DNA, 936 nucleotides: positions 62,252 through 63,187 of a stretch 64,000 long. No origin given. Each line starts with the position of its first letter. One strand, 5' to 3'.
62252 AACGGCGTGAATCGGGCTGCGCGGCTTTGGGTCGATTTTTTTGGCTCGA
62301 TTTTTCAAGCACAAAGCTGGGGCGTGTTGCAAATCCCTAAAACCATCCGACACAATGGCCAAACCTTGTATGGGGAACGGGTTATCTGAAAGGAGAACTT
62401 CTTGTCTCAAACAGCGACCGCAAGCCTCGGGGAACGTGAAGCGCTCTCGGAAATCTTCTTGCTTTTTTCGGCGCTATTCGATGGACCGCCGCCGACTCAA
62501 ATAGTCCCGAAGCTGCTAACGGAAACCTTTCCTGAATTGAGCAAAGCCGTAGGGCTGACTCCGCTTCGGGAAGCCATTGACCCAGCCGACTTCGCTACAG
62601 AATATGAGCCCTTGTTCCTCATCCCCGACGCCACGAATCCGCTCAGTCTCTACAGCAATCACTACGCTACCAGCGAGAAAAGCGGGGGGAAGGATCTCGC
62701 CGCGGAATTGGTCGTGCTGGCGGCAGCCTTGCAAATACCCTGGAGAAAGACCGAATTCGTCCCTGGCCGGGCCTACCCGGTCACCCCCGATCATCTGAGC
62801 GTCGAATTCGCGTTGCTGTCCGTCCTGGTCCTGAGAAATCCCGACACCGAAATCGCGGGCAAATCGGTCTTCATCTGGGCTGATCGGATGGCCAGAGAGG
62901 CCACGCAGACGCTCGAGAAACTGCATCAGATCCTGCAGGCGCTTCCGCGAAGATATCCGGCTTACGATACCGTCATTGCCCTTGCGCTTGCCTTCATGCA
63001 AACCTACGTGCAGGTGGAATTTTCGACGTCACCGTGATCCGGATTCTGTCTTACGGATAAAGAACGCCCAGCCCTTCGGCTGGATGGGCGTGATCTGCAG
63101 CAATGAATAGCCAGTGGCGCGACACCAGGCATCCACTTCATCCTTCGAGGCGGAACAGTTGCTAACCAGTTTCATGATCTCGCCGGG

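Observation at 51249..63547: Self-contained Mo/sulfur module: Ttr-type BCA oxidoreductase, TorD chaperone, tandem TusA, private TatA and a Moco biosynthesis set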

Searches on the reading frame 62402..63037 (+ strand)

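Call 7: search_protein_families(library=pfam, proteins=[window:62402-63037:+], max_evalue=0.1)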
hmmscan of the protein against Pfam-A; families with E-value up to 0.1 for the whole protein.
window:62402-63037:+ (211 aa): 1 family
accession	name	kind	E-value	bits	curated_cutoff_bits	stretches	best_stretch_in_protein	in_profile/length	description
PF02613.20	Nitrate_red_del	-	2.9e-07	31.1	22.2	1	41-162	10-110/136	Nitrate reductase delta subunit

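Call 73: search_protein_families(library=ncbifam, proteins=[window:62402-63037:+], max_evalue=0.00001)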
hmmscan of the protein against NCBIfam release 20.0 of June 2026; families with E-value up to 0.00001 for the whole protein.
window:62402-63037:+ (211 aa): 0 families
